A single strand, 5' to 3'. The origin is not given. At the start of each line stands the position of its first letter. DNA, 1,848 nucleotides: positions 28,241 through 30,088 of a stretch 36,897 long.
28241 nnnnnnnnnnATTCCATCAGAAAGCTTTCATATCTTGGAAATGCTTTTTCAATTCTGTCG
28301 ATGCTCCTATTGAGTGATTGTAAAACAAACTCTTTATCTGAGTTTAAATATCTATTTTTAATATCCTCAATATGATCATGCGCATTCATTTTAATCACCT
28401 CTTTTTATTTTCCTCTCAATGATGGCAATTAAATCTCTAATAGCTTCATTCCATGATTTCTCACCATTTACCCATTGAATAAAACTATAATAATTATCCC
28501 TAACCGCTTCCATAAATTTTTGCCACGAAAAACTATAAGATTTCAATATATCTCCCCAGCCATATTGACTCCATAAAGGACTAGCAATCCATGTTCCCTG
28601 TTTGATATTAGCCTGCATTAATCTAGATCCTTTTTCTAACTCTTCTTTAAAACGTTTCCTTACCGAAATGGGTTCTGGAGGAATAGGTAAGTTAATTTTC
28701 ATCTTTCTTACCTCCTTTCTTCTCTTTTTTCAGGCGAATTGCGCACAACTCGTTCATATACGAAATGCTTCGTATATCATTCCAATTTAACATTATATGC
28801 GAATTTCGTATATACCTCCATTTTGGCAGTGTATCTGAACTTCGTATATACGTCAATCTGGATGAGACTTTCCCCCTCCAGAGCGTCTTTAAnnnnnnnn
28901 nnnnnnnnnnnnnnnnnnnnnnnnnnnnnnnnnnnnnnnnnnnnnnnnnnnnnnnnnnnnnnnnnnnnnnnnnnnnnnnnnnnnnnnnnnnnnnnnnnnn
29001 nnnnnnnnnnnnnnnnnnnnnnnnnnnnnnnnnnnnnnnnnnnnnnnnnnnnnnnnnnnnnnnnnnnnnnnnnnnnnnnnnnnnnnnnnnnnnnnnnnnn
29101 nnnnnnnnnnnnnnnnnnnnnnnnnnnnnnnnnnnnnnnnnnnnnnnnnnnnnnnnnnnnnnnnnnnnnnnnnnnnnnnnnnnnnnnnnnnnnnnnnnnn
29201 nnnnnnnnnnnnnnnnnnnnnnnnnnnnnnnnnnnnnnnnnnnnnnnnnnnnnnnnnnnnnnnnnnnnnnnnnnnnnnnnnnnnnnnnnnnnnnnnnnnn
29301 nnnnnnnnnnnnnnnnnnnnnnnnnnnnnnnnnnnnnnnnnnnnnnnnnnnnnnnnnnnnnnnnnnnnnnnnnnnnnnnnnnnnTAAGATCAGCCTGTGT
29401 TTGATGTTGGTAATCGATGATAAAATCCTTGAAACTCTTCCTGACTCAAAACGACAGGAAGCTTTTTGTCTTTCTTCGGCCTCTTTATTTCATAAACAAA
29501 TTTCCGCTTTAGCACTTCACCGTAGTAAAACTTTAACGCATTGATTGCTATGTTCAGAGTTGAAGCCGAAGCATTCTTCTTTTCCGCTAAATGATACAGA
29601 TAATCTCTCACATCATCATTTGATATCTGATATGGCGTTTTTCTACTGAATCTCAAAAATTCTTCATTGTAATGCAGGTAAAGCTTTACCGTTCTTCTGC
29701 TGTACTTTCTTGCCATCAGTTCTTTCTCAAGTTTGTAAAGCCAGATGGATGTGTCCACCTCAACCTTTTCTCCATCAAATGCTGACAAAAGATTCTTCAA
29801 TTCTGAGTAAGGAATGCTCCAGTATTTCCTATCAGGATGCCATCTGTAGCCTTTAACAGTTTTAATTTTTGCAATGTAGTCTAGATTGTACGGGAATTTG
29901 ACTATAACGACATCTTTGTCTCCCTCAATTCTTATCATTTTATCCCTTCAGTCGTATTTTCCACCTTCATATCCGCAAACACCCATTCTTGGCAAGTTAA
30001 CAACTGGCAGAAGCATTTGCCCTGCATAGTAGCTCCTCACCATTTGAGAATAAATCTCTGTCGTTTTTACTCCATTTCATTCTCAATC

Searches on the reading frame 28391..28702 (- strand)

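Call 3: search_protein_families(library=pfam, proteins=[window:28391-28702:-], max_evalue=1)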
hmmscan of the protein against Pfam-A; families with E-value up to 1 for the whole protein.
window:28391-28702:- (103 aa): 1 family
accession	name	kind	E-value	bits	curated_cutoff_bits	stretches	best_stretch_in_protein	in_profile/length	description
PF13015.12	PRKCSH_1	-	0.19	11.9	23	0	35-60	17-43/154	Glucosidase II beta subunit-like protein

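Call 4: search_protein_families(library=ncbifam, proteins=[window:28391-28702:-], max_evalue=1)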
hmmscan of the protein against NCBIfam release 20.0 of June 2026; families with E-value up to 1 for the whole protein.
window:28391-28702:- (103 aa): 1 family
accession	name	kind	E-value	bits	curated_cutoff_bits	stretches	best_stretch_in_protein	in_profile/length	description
NF010250.0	PRK13696.1-2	equivalog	0.076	13.1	118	1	67-93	7-33/75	hypothetical protein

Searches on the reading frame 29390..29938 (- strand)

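Call 60: search_protein_families(library=pfam, proteins=[window:29390-29938:-], max_evalue=0.01)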
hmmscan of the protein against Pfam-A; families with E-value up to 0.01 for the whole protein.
window:29390-29938:- (182 aa): 3 families
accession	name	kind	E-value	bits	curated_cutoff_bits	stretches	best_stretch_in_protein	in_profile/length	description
PF13495.12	Phage_int_SAM_4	-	9.9e-20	71.2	27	1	67-146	2-82/85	Phage integrase, N-terminal SAM-like domain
PF02899.23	Phage_int_SAM_1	-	5.9e-05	23.7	22.3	1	74-143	8-80/83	Phage integrase, N-terminal SAM-like domain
PF07443.18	HARP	-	0.0058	16.6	25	1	13-55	3-45/55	HepA-related protein (HARP)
